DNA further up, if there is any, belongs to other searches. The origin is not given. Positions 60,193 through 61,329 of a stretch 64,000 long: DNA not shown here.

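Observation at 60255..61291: A low-GC GT2 glycosyltransferase gene is inserted between addB and addA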

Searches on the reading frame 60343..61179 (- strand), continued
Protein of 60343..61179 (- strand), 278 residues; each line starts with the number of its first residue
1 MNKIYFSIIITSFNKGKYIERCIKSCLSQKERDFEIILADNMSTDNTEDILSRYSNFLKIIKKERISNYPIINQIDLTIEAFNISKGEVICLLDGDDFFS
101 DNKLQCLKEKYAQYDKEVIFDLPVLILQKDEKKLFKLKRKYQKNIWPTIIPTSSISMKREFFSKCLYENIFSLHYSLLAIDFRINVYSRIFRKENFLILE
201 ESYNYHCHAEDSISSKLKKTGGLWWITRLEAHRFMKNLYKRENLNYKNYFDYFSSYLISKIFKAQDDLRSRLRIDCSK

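Call 33: search_solved_structures(query=window:60343-61179:-, max_evalue=0.001)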
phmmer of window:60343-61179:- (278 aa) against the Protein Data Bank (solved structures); distinct sequences matched with E-value up to 0.001: 13.
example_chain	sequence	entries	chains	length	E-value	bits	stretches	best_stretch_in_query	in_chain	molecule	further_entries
2z87_A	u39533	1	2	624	1.4e-12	50.7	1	6-109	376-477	Chondroitin synthase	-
2z86_A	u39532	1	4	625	1.4e-12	50.7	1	6-109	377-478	Chondroitin synthase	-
6p61_A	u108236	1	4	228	4.1e-10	42.7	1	6-115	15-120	Glycosyltransferase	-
5hea_A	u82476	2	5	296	1.4e-07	34.4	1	6-107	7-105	Putative glycosyltransferase (GalT1)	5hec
3bcv_A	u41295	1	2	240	1.5e-07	34.2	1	7-117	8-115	Putative glycosyltransferase protein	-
8vh7_A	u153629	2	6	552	4.8e-07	32.6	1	6-105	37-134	Heparosan synthase B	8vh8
8viw_A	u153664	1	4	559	4.9e-07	32.6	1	6-105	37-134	Heparosan synthase B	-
5tze_C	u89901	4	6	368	9.7e-07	31.6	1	5-105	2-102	Glycosyl transferase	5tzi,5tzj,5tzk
1h7l_A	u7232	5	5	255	1.1e-06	31.4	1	7-123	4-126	SPORE COAT POLYSACCHARIDE BIOSYNTHESIS PROTEIN SPSA | PROTEIN (SPORE COAT POLYSACCHARIDE BIOSYNTHESIS PROTEIN SPSA)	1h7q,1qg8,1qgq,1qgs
5tz8_A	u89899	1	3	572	1.3e-06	31.2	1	5-105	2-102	Glycosyl transferase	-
9omm_A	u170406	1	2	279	5.8e-06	29.1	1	6-123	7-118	Glycosyltransferase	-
9omh_A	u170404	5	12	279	6.7e-06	28.9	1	6-123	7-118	Glycosyltransferase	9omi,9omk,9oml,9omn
9omj_A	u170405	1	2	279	7.1e-06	28.8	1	7-123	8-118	Glycosyltransferase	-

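Call 34: search_protein_families(library=ncbifam, proteins=[window:60343-61179:-], max_evalue=0.001)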
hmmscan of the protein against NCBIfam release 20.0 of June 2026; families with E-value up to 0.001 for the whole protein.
window:60343-61179:- (278 aa): 9 families
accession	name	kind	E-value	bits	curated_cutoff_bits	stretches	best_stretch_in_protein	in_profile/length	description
NF047683.1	TeichurnBiosyTuaG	equivalog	1.1e-12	48.1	400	1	5-108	7-108/252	teichuronic acid biosynthesis protein TuaG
NF050050.1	ProtGlycPglI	equivalog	6.3e-10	38.9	500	1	5-113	3-110/306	GalNAc(5)-diNAcBac-PP-undecaprenol beta-1,3-glucosyltransferase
NF007482.0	PRK10073.1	equivalog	7.9e-09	34.9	423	1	5-101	7-100/334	glycosyltransferase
NF053739.1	GlytfEpsEBac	equivalog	1.4e-07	30.8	450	1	7-105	4-101/265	glycosyltransferase EpsE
TIGR03937.1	PgaC_IcaA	equivalog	7.9e-07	28.4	422.3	1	6-110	47-149/407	poly-beta-1,6-N-acetyl-D-glucosamine synthase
TIGR04283.1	glyco_like_mftF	equivalog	1.7e-06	27.8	182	1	7-122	2-109/221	TIGR04283 family arsenosugar biosynthesis glycosyltransferase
NF038302.1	EPS_HpsE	equivalog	2.4e-05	23.5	300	1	5-101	2-101/307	hormogonium polysaccharide biosynthesis glycosyltransferase HpsE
NF007453.0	PRK10018.1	equivalog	3.1e-05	23.8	382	1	5-113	7-113/280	colanic acid biosynthesis glycosyltransferase WcaA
TIGR04017.1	WcaA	equivalog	6.5e-05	22.7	495.75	1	5-114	6-113/279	colanic acid biosynthesis glycosyltransferase WcaA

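Call 51: predict_structure(alignment_id=A2)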
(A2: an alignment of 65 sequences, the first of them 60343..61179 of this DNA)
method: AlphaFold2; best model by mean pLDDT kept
length: 278 residues; sequences in the alignment: 65
mean_pLDDT: 92.1   pTM: 0.89
mean pLDDT of the five models: 92.1, 92.0, 91.9, 91.5, 90.9
residues with pLDDT >= 90: 224; 70-90: 35; 50-70: 19; < 50: 0
segments of 3 or more residues with pLDDT < 50: none
pLDDT, mean of each block of 10 residues (from residue 1): 92 96 98 98 96 98 96 97 98 98 98 97 89 88 76 98 97 94 96 95 88 67 91 95 92 93 85 67
secondary structure, 60 per line:
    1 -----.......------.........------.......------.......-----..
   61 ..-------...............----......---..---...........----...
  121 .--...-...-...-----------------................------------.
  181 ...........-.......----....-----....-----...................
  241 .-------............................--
elements in order: E6-12 H19-27 E34-40 H47-53 E59-62 H70-84 E89-94 H103-113 E118-121 E124-126 E132-134 E155-158 H159-167 H180-191 E196-199 E204-207 H213-216 H222-241 H249-276

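Call 53: fold_search(model_id=the predicted structure, library=pdb)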
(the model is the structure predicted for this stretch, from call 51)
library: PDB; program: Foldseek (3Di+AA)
matches with E <= 10: 1652; with E <= 0.001: 584
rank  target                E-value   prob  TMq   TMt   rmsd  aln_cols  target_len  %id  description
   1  9omk_B                9.0e-16  1.00  0.59  0.64   7.2       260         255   20  WrtF fucosyltransferase - trisaccharide acceptor (released 2025-10-29)
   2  1h7q                  1.9e-15  1.00  0.63  0.72   5.1       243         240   16  dTDP-MANGANESE COMPLEX OF SPSA FROM BACILLUS SUBTILIS (released 2001-12-13)
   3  1qg8                  3.2e-15  1.00  0.63  0.72   5.1       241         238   17  NATIVE (MAGNESIUM-CONTAINING) SPSA FROM BACILLUS SUBTILIS (released 2000-04-21)
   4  6p61_A                3.8e-15  1.00  0.55  0.77   4.4       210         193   23  Structure of a Glycosyltransferase from Leptospira borgpetersenii serovar Hardjo-bovis (strain JB197) (released 2019-07-10)
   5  1h7l                  4.9e-15  1.00  0.64  0.73   4.9       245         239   18  dTDP-MAGNESIUM COMPLEX OF SPSA FROM BACILLUS SUBTILIS (released 2001-12-13)
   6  9omh_A                5.3e-15  1.00  0.63  0.65   3.8       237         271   19  WrtF fucosyltransferase - Apo (released 2025-10-29)
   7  9omj_A                6.3e-15  1.00  0.59  0.61   9.7       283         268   17  WrtF fucosyltransferase - GDP-beta-L-fucose (released 2025-10-29)
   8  6p61_C                7.7e-15  1.00  0.54  0.77   4.3       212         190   21  Structure of a Glycosyltransferase from Leptospira borgpetersenii serovar Hardjo-bovis (strain JB197) (released 2019-07-10)
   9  9omh_C                8.2e-15  1.00  0.63  0.67   3.5       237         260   18  WrtF fucosyltransferase - Apo (released 2025-10-29)
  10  9omh_D                8.7e-15  1.00  0.59  0.60   8.3       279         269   16  WrtF fucosyltransferase - Apo (released 2025-10-29)
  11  6p61_B                9.9e-15  1.00  0.54  0.76   4.4       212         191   23  Structure of a Glycosyltransferase from Leptospira borgpetersenii serovar Hardjo-bovis (strain JB197) (released 2019-07-10)
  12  9omn_B                1.1e-14  1.00  0.62  0.64   3.6       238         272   18  WrtF fucosyltransferase - GDP-2-deoxy-2-fluoro-beta-L-fucose (released 2025-10-29)
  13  9omn_A                1.5e-14  1.00  0.61  0.66   3.6       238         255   18  WrtF fucosyltransferase - GDP-2-deoxy-2-fluoro-beta-L-fucose (released 2025-10-29)
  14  9omm_A                1.5e-14  1.00  0.61  0.65   3.7       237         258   19  WrtF fucosyltransferase - tetrasaccharide product (released 2025-10-29)
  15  5tzk                  1.5e-14  1.00  0.58  0.49   7.1       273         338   15  Crystal structure of S. aureus TarS 1-349 in complex with UDP (released 2017-01-04)
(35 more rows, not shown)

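Call 57: find_related_loci(query=A2, collection=viral_contigs, flank=5000)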
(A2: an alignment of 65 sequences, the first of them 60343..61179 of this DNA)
Query A2 (278 aa) in viral_contigs; peptide patterns used: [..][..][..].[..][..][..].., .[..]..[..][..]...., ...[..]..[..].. (x = any residue, [..] = any of these).
312 stretches matched a pattern; 12 encode a relative of the query (tblastn E <= 1e-3); 12 distinct loci.
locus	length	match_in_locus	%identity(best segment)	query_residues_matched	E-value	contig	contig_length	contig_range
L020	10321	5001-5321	40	8-111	3e-12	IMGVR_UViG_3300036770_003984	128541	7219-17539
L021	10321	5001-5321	33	7-113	1e-11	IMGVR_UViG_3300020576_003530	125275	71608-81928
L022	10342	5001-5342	30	6-115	7e-11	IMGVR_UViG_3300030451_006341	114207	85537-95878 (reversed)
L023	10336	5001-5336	32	7-122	1e-10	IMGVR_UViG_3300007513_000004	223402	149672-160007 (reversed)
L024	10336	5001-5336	32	7-122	1e-10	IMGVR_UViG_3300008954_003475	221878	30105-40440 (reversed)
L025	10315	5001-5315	31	1-105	2e-9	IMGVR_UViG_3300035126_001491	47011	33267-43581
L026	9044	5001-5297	32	7-105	3e-9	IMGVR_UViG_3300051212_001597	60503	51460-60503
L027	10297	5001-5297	32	7-105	3e-9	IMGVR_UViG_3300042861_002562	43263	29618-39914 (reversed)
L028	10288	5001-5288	30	7-103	1e-8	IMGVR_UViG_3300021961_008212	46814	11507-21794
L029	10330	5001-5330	26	7-122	1e-8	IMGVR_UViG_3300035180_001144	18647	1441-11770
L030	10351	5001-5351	25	2-105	5e-6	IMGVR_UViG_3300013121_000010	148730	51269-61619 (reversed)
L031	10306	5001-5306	31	3-101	8e-6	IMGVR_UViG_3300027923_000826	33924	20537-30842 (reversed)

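Call 71: search_dna_similar(query=window:60343-61179:-, collection=phages, mode=protein, max_rows=8)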
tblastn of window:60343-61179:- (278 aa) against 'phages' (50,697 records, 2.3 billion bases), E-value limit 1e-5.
Records with a match: 21; places in all: 22; records where one place covers at least 80% of the query: 0.
Best place of each record, by identity: <60% 21.
By first word of the organism name: Bacteriophage 8; Bacillus 8; Listeria 2; Acinetobacter 2; Enterococcus 1.
By host as written in the record: - 10; Bacillus subtilis 4; Bacillus subtilis BEST7003 2; Listeria monocytogenes 2; Bacillus sp. 1; Rosselomorea vietnamensis FJAT-46955 1; Enterococcus faecalis 1.
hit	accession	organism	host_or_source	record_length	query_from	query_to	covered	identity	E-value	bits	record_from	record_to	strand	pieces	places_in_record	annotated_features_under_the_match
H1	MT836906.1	Bacteriophage sp.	human fecal samples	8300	1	120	43%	32.8%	2e-8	61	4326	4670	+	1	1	record has no annotation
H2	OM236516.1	Bacillus phage FADO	Bacillus subtilis BEST7003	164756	1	120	43%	29.0%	2e-6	55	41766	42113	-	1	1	glycosyltransferase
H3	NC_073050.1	Bacillus phage FADO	Bacillus subtilis BEST7003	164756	1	120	43%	29.0%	2e-6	55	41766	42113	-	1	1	glycosyltransferase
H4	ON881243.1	Bacillus phage PK-3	Bacillus sp.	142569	1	120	43%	28.2%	4e-6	54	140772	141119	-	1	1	glycosyltransferase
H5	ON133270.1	Bacillus phage 2S-4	Rosselomorea vietnamensis FJAT-46955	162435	1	120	43%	28.2%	4e-6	54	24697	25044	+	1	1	none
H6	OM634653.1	Bacillus phage vB_BsuS_PJN02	Bacillus subtilis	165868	1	120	43%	28.2%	4e-6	54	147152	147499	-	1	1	glycosyltransferase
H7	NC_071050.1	Bacillus phage vB_BsuS_PJN02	Bacillus subtilis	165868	1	120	43%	28.2%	4e-6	54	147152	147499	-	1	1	glycosyltransferase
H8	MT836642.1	Bacteriophage sp.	human fecal samples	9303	7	106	36%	33.7%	6e-7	56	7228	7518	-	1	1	record has no annotation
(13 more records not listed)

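Call 72: search_dna_similar(query=window:60343-61179:-, collection=plasmids, mode=protein, max_rows=8)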
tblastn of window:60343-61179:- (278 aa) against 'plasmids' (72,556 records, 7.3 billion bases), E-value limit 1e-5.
Records with a match: 250; places in all: 260; records where one place covers at least 80% of the query: 0.
Best place of each record, by identity: <60% 250.
By first word of the organism name: Rhizobium 115; Escherichia 30; Sinorhizobium 26; Lactiplantibacillus 13; Aliiroseovarius 8; Bacillus 6; Lactococcus 5; Klebsiella 4; Shigella 4; Leisingera 3; and 31 more.
By predicted mobility (MOB-suite, as given by PLSDB): non-mobilizable 140; mobilizable 61; conjugative 49.
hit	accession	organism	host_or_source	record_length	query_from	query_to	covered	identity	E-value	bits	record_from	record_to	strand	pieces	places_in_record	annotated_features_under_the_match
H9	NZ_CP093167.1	Staphylococcus epidermidis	Homo sapiens,blood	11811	1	119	43%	36.9%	2e-7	59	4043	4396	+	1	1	glycosyltransferase family A protein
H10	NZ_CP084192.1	Lactococcus lactis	-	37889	6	126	44%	35.0%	3e-9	65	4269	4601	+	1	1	glycosyltransferase family 2 protein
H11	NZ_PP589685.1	Lactococcus sp.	Bacterial culture,Dairy environment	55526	6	126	44%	35.0%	3e-9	65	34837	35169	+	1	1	glycosyltransferase family 2 protein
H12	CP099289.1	Escherichia coli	culture,Pooled sediment sample ...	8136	6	125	43%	33.6%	1e-6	57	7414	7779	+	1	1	none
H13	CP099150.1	Escherichia coli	culture,Pooled soil sample collected ...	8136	6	125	43%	33.6%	1e-6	57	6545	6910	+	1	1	glycosyltransferase family 2 protein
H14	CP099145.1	Escherichia coli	culture,Pooled soil sample collected ...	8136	6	125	43%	33.6%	1e-6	57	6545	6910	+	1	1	glycosyltransferase family 2 protein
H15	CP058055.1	Escherichia coli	culture,Pooled pig faecal samples ...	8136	6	125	43%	33.6%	1e-6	57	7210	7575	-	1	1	glycosyltransferase family 2 protein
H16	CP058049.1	Escherichia coli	culture,Pooled pig faecal samples ...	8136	6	125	43%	33.6%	1e-6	57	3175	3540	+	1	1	glycosyltransferase family 2 protein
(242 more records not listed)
